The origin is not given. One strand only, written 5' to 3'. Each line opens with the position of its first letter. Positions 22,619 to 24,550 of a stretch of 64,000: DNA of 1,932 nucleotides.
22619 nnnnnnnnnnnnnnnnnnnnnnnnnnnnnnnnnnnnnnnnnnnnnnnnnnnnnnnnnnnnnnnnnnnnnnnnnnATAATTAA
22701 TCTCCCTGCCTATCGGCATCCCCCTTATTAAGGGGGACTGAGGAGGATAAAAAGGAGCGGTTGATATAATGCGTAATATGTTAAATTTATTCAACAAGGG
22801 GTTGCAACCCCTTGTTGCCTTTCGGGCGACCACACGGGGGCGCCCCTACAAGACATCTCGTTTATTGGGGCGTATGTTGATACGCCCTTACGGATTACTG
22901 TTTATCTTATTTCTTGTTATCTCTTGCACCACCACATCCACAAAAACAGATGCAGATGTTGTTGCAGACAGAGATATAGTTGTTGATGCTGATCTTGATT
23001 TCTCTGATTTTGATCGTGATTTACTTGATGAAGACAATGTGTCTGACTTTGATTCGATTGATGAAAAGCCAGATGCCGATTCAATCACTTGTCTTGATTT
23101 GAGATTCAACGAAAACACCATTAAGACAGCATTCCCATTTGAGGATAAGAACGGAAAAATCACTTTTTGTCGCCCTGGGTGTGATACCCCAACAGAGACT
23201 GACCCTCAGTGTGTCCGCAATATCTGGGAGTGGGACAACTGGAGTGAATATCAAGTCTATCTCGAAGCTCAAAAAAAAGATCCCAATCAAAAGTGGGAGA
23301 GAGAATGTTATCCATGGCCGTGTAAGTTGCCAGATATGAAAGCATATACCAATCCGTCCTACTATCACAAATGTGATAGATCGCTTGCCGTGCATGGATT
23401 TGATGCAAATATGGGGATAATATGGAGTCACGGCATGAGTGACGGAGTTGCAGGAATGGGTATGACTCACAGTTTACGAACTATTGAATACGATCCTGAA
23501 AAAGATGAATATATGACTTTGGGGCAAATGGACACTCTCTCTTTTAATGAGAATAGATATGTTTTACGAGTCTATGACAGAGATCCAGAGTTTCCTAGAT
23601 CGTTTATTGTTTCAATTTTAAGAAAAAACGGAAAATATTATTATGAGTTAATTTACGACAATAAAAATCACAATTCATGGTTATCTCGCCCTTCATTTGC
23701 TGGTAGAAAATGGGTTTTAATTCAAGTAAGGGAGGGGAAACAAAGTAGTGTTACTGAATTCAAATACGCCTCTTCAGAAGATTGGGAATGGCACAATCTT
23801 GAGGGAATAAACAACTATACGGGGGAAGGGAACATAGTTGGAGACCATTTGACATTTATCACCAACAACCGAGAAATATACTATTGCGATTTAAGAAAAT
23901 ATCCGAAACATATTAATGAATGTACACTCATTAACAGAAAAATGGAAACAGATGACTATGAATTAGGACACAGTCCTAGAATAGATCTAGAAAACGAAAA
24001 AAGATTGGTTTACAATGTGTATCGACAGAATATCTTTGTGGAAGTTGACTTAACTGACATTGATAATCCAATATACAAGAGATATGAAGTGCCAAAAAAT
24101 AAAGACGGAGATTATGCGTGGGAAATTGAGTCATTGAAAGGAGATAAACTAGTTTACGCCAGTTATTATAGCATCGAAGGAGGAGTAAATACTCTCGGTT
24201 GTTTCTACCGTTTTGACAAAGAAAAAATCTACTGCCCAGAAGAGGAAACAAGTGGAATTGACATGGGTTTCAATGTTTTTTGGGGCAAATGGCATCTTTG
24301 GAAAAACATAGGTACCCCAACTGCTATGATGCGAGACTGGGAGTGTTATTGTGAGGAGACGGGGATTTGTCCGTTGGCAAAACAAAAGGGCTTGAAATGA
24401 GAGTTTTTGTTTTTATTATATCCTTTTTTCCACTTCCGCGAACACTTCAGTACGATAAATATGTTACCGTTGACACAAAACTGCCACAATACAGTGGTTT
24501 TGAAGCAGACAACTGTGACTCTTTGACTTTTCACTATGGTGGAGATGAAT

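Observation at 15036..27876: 12.5-kb island of exported proteins built from intra-window paralogous modules around a 1450-aa TSP3/LVIVD/Myxo-Cys mosaic protein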

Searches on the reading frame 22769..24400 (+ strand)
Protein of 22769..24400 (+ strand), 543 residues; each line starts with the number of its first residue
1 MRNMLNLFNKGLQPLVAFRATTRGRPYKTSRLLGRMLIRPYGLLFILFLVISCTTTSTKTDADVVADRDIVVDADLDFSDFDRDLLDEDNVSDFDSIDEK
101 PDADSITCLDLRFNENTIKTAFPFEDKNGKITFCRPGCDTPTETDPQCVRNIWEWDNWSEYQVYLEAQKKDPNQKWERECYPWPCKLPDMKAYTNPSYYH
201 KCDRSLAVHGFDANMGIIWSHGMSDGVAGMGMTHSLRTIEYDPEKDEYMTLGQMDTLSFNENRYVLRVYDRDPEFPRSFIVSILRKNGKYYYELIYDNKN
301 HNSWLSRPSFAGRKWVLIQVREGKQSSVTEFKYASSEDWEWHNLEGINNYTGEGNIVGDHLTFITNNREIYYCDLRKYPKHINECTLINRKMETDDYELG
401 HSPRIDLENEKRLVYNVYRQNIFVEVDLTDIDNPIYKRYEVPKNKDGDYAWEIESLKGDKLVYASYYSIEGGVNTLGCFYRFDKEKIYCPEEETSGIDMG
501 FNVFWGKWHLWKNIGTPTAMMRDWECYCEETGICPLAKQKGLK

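Call 3: search_protein_families(library=pfam, proteins=[window:22769-24400:+], max_evalue=0.1)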
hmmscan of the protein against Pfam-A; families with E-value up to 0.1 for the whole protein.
window:22769-24400:+ (543 aa): 0 families

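Call 4: search_protein_families(library=ncbifam, proteins=[window:22769-24400:+], max_evalue=0.1)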
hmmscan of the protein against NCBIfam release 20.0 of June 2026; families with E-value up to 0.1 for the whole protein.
window:22769-24400:+ (543 aa): 0 families

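Call 13: find_homologous_proteins(query=window:22874-24400:+, max_evalue=0.001)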
Query window:22874-24400:+ (508 aa): 240 proteins with E <= 0.001 among 5246 candidates; the best 120 are listed.
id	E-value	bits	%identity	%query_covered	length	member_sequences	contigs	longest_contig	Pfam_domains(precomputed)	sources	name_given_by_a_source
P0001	0.0e+0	1096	90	97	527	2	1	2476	-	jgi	-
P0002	2.0e-216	738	62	97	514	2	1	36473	-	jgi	jgi:hypothetical protein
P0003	1.1e-209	716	61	99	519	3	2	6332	-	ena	-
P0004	1.1e-208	713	61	96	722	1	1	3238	-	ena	-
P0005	1.4e-208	712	62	92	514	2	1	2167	-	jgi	-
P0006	4.6e-208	710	60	97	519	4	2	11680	-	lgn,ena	-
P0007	3.2e-207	708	60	97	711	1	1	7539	-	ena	-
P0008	6.7e-206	703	59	98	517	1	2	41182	-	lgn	-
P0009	1.4e-205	702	60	95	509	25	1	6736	-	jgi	-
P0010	1.4e-205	702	59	98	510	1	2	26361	-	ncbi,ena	-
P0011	7.4e-203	693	59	98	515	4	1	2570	-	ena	-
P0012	1.2e-202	693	60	99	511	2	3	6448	-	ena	-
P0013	1.3e-202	692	61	97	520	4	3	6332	-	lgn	-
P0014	3.8e-202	691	57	98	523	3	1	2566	-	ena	-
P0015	7.5e-202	690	61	95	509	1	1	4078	-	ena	-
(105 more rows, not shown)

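Call 15: find_related_loci(query=A1, collection=genome_contigs, flank=10000)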
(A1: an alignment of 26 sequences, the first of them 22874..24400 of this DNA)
Query A1 (508 aa) in genome_contigs; peptide patterns used: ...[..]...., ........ (x = any residue, [..] = any of these).
228 stretches matched a pattern; 93 encode a relative of the query (tblastn E <= 1e-3); the best 80 are kept; 78 distinct loci.
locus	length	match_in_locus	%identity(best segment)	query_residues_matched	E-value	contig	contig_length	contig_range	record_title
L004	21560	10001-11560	60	1-501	0e+0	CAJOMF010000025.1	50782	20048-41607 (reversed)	uncultured bacterium isolate Reindeer_2_mag_13 genome assembly, contig: scaffold_987, whole genome shotgun sequence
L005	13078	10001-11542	60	9-501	0e+0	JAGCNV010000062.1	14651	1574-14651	Bacterium isolate RGIG9961 Yak_Reticulum-2__c693707, whole genome shotgun sequence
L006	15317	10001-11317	66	73-501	0e+0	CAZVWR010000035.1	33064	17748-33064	MAG TPA_asm: uncultured Spirochaetales bacterium isolate SRP220891_co1_470 genome assembly, contig: NODE_2558_length_330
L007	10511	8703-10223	60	9-501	0e+0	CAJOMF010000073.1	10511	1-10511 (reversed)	uncultured bacterium isolate Reindeer_2_mag_13 genome assembly, contig: scaffold_5937, whole genome shotgun sequence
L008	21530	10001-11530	59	8-503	0e+0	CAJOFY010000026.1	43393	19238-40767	uncultured bacterium isolate Red_deer_3_mag_66 genome assembly, contig: scaffold_2392, whole genome shotgun sequence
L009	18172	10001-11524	59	3-501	0e+0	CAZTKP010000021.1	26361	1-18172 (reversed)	MAG TPA_asm: uncultured Spirochaetales bacterium isolate binchicken_co42_486 genome assembly, contig: NODE_2039_length_2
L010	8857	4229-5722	57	15-501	0e+0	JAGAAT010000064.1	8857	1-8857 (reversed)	Bacterium isolate RGIG8272 Water_buffalos_Rumen-5__c880155, whole genome shotgun sequence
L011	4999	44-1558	58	8-501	0e+0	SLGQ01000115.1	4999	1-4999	MAG: Candidatus Sumerlaeota bacterium isolate CSSed165cm_107 CSSed16-5cm-86851, whole genome shotgun sequence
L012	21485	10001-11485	57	8-501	0e+0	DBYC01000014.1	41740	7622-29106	MAG TPA_asm: bacterium UBP6_UBA1196 isolate UBA1196 UBA1196_contig_3137, whole genome shotgun sequence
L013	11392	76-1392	63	69-501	0e+0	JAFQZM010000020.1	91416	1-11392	Bacterium isolate RGIG2292 Goat_Duodenum-5__c194369, whole genome shotgun sequence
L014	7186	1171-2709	57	3-501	0e+0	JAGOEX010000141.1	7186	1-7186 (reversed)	Bacterium isolate Go_SlDig_bin_48 Go_SlDig_33373_length_7186_cov_9.264343, whole genome shotgun sequence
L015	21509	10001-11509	55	9-501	0e+0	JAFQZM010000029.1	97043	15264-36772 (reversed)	Bacterium isolate RGIG2292 Goat_Duodenum-5__c345712, whole genome shotgun sequence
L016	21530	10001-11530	54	7-501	0e+0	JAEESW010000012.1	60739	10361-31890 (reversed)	MAG: bacterium isolate Tb.RUG.391 NODE_1481_length_60739_cov_1.474444, whole genome shotgun sequence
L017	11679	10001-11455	58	14-501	0e+0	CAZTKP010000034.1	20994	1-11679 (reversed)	MAG TPA_asm: uncultured Spirochaetales bacterium isolate binchicken_co42_486 genome assembly, contig: NODE_3173_length_2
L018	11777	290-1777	55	17-503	2e-180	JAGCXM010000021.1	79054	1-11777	Bacterium isolate RGIG10212 Yak_Rumen-5__c1026355, whole genome shotgun sequence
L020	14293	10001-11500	56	8-501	2e-178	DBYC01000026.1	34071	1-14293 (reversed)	MAG TPA_asm: bacterium UBP6_UBA1196 isolate UBA1196 UBA1196_contig_11313, whole genome shotgun sequence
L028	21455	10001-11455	52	18-501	6e-154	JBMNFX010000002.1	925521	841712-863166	MAG: bacterium isolate SBF912LR0HQ0191 contig_59092, whole genome shotgun sequence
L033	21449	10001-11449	51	17-500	1e-150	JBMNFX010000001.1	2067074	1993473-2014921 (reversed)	MAG: bacterium isolate SBF912LR0HQ0191 contig_11953, whole genome shotgun sequence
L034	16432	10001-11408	58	50-503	1e-156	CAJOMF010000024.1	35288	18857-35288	uncultured bacterium isolate Reindeer_2_mag_13 genome assembly, contig: scaffold_878, whole genome shotgun sequence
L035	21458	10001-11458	49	30-501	9e-145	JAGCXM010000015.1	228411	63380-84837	Bacterium isolate RGIG10212 Yak_Rumen-5__c751834, whole genome shotgun sequence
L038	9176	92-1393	52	69-501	1e-139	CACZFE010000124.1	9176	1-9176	MAG: uncultured Spirochaetales bacterium isolate RUG12558 genome assembly, contig: RUG12558_asm_124, whole genome shotgu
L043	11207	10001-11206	50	52-454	9e-125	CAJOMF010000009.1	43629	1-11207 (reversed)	uncultured bacterium isolate Reindeer_2_mag_13 genome assembly, contig: scaffold_405, whole genome shotgun sequence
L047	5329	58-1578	39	6-495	8e-105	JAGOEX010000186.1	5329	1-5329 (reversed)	Bacterium isolate Go_SlDig_bin_48 Go_SlDig_51999_length_5329_cov_10.941561, whole genome shotgun sequence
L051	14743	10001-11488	38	8-505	5e-99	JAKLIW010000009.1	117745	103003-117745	MAG: bacterium isolate RA.bin96 RA.bin96_9, whole genome shotgun sequence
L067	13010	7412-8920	60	1-501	0e+0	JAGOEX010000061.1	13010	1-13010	Bacterium isolate Go_SlDig_bin_48 Go_SlDig_14265_length_13010_cov_11.127377, whole genome shotgun sequence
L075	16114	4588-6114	28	7-501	7e-46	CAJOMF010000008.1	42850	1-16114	uncultured bacterium isolate Reindeer_2_mag_13 genome assembly, contig: scaffold_366, whole genome shotgun sequence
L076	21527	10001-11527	27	8-501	3e-44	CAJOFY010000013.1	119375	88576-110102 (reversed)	uncultured bacterium isolate Red_deer_3_mag_66 genome assembly, contig: scaffold_687, whole genome shotgun sequence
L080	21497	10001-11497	27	17-501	3e-42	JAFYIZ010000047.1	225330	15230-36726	Bacterium isolate RGIG7134 Water_buffalos_Abomasum-4__c1056816, whole genome shotgun sequence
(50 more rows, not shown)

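Call 23: search_solved_structures(query=A1, max_evalue=1)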
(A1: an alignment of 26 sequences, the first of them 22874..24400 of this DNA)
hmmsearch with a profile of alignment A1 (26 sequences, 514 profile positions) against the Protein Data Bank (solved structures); distinct sequences matched with E-value up to 1: 11.
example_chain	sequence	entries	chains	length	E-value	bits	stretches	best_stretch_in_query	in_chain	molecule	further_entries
7on7_A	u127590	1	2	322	5e-07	32.1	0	187-225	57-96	SAKe6BE-L2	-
8pjy_A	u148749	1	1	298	5.4e-06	28.7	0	159-225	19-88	SAKe6EEref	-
7onc_A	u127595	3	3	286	2.2e-05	26.7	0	188-225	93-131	SAKe6BE | S6BE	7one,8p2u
8pjv_A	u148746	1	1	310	8.7e-05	24.7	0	188-226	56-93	SAKe6DR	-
8pjt_A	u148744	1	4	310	0.00015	24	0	188-225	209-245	SAKe6DEref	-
8pjz_A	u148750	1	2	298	0.0012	21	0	190-225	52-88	SAKe6EEtal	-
8pjw_A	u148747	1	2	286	0.0013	20.8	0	170-225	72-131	SAKe6FE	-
7op4_A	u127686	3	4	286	0.032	16.2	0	188-225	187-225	SAKe6BE-3HH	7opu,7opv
7pvp_A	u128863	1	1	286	0.069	15.1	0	186-224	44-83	SAKe6BC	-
8pjs_A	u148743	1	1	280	0.078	15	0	188-225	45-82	SAKeCEref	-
8pjq_A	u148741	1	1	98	0.28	13.1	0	188-225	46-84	SAKe2BE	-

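Call 35: predict_structure(alignment_id=A1)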
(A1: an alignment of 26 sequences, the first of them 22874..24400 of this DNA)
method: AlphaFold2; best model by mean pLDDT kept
length: 508 residues; sequences in the alignment: 26
mean_pLDDT: 68.8   pTM: 0.72
mean pLDDT of the five models: 68.8, 67.2, 66.3, 65.2, 64.5
residues with pLDDT >= 90: 109; 70-90: 182; 50-70: 93; < 50: 124
segments of 3 or more residues with pLDDT < 50: 1-10, 12-85, 104-112, 114-121, 179-195, 505-508
pLDDT, mean of each block of 10 residues (from residue 1): 46 41 23 23 23 25 27 38 50 62 47 47 62 77 64 70 70 56 37 49 75 73 75 67 81 80 80 84 85 90 91 82 93 94 96 92 93 94 95 96 93 87 88 81 89 74 58 70 75 85 51
secondary structure, 60 per line:
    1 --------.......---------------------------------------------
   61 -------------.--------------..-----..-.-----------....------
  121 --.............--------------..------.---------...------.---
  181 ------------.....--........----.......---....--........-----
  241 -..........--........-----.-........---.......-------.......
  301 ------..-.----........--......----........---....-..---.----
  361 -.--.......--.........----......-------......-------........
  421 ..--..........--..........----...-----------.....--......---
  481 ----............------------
elements in order: H9-15 H123-135 E168-170 E193-197 E200-207 E212-218 E222-225 E228-235 E242-251 E254-261 E269-276 E280-286 E294-300 E315-322 E325-330 E335-339 E365-371 E374-382 E387-392 E400-405 E413-422 E425-434 E437-446 E451-453 E465-469 E472-477 E485-488 H489-496

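Call 55: search_protein_families(library=pfam, proteins=[L035:11489-16918:+, L004:13717-18996:+, L018:1798-6990:+, L009:5091-9998:+], max_evalue=0.001)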
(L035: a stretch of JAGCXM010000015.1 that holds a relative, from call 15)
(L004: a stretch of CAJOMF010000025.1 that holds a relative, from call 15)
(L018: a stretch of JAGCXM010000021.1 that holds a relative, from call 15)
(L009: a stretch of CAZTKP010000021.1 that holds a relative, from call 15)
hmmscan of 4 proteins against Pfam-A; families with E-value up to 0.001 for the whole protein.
L035:11489-16918:+ (1809 aa): 7 families
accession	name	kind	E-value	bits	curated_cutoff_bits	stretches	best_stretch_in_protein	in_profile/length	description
PF24681.1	Kelch_KLHDC2_KLHL20_DRC7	-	2.5e-07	30.7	50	1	1395-1463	129-196/221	KLHDC2/KLHL20/DRC7 Kelch-repeats domain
PF13964.12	Kelch_6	-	2.8e-07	30.7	25.3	1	1425-1462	7-44/50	Kelch motif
PF01344.31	Kelch_1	-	4.1e-06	26.6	20.1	1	1429-1462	11-43/46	Kelch motif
PF13418.12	Kelch_4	-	4.6e-06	26.9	21.6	1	1430-1461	13-44/49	Galactose oxidase, central domain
PF24981.1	Beta-prop_ATRN-LZTR1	-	4.3e-05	23.4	50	1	1395-1462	14-83/289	Attractin/LZTR1 beta-propeller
PF02412.23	TSP_3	-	0.00028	21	25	1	807-829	14-36/36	Thrombospondin type 3 repeat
PF25210.1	Kelch_FKB95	-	0.00064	19.9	70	0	1393-1480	7-91/268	FKB95, Kelch-repeats domain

L004:13717-18996:+ (1759 aa): 9 families
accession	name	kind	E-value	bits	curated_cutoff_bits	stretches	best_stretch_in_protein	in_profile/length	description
PF00112.29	Peptidase_C1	-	2.9e-08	34.5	20.7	1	108-345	13-191/220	Papain family cysteine protease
PF02412.23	TSP_3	-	1.6e-07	31.3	25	2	447-469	2-24/36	Thrombospondin type 3 repeat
PF01344.31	Kelch_1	-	2.9e-07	30.3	20.1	1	1332-1370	7-44/46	Kelch motif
PF24681.1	Kelch_KLHDC2_KLHL20_DRC7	-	6.3e-07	29.3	50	1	1316-1370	143-196/221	KLHDC2/KLHL20/DRC7 Kelch-repeats domain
PF13415.12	Kelch_3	-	4e-05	24.1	22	1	1336-1368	1-33/48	Galactose oxidase, central domain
PF13529.12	Peptidase_C39_2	-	0.00025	22.1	24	1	256-343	80-142/143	Peptidase_C39 like family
PF23775.1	Beta-prop_RIG_2nd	-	0.00041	20.3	80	0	1462-1553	75-161/278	RIG second beta-propeller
PF13418.12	Kelch_4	-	0.00054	20.3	21.6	0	1338-1370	14-46/49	Galactose oxidase, central domain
PF24981.1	Beta-prop_ATRN-LZTR1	-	0.00066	19.5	50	0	1302-1372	13-86/289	Attractin/LZTR1 beta-propeller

L018:1798-6990:+ (1730 aa): 7 families
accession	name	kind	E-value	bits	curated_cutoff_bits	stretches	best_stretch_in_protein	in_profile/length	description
PF01344.31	Kelch_1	-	1e-07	31.8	20.1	1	1352-1389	7-43/46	Kelch motif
PF24681.1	Kelch_KLHDC2_KLHL20_DRC7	-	2.1e-07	30.9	50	1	1338-1391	145-197/221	KLHDC2/KLHL20/DRC7 Kelch-repeats domain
PF13418.12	Kelch_4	-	4e-07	30.3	21.6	1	1358-1388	14-44/49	Galactose oxidase, central domain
PF24981.1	Beta-prop_ATRN-LZTR1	-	1.8e-05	24.6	50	1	1335-1394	26-88/289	Attractin/LZTR1 beta-propeller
PF13415.12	Kelch_3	-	3.1e-05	24.4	22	1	1356-1389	1-34/48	Galactose oxidase, central domain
PF13964.12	Kelch_6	-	3.5e-05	24.1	25.3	1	1360-1389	15-44/50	Kelch motif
PF09826.15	Beta_propel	-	0.0009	18.7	22.4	0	1573-1675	17-130/495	Beta propeller domain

L009:5091-9998:+ (1635 aa): 4 families
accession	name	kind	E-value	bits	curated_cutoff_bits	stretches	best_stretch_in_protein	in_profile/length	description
PF02412.23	TSP_3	-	2.9e-10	40.1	25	1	574-596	14-36/36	Thrombospondin type 3 repeat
PF24681.1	Kelch_KLHDC2_KLHL20_DRC7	-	8.5e-07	28.9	50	1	1089-1249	49-198/221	KLHDC2/KLHL20/DRC7 Kelch-repeats domain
PF01344.31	Kelch_1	-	8e-05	22.5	20.1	1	1212-1246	10-43/46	Kelch motif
PF13418.12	Kelch_4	-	9.5e-05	22.7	21.6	1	1213-1245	12-44/49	Galactose oxidase, central domain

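Call 66: search_protein_families(library=pfam, proteins=[L035:11489-13888:+, L018:1798-3897:+, L009:5091-6770:+, L033:11495-13054:+, L051:5594-6793:+, L080:11515-12714:+, L008:11491-12990:+, L075:6142-7821:+, L067:8933-11032:+], max_evalue=0.05)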
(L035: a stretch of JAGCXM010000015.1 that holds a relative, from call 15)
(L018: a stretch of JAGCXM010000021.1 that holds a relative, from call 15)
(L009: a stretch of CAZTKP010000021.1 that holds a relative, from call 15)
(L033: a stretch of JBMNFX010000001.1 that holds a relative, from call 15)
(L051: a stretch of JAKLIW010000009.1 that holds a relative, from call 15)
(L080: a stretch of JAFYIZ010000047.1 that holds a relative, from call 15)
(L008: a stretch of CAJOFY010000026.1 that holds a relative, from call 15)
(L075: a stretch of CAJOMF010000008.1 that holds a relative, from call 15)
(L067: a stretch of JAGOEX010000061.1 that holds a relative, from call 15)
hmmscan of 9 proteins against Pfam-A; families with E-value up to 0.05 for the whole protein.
L035:11489-13888:+ (800 aa): 0 families

L018:1798-3897:+ (700 aa): 0 families

L009:5091-6770:+ (560 aa): 1 family
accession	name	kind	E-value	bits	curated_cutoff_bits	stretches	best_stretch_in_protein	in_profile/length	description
PF02412.23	TSP_3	-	0.014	15.5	25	1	506-527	15-36/36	Thrombospondin type 3 repeat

L033:11495-13054:+ (520 aa): 0 families

L051:5594-6793:+ (400 aa): 0 families

L080:11515-12714:+ (400 aa): 5 families
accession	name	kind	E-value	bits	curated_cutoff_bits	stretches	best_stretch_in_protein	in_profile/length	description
PF13688.12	Reprolysin_5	-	1.5e-11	45.4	27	1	135-244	81-189/196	Metallo-peptidase family M12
PF13582.12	Reprolysin_3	-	3.6e-08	34.4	22.4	1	145-210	57-122/123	Metallo-peptidase family M12B Reprolysin-like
PF13583.11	Reprolysin_4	-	7.6e-06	26.2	22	1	142-272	83-194/203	Metallo-peptidase family M12B Reprolysin-like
PF13574.12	Reprolysin_2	-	0.0014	19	27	1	196-223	127-154/195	Metallo-peptidase family M12B Reprolysin-like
PF20355.3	DUF6650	-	0.046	14.1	27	0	343-386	68-111/150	Family of unknown function (DUF6650)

L008:11491-12990:+ (500 aa): 3 families
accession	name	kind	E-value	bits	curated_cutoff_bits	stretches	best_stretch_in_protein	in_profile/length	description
PF00112.29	Peptidase_C1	-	1.5e-07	32.2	20.7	1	117-362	6-192/220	Papain family cysteine protease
PF02412.23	TSP_3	-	0.00074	19.6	25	1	467-488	2-23/36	Thrombospondin type 3 repeat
PF13529.12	Peptidase_C39_2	-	0.0054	17.7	24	1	253-356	59-139/143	Peptidase_C39 like family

L075:6142-7821:+ (560 aa): 0 families

L067:8933-11032:+ (700 aa): 1 family
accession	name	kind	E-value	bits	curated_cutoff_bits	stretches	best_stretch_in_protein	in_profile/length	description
PF19375.4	DurN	-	0.031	14.8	23.9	0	601-637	20-56/103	DurN substrate-assisted peptide maturase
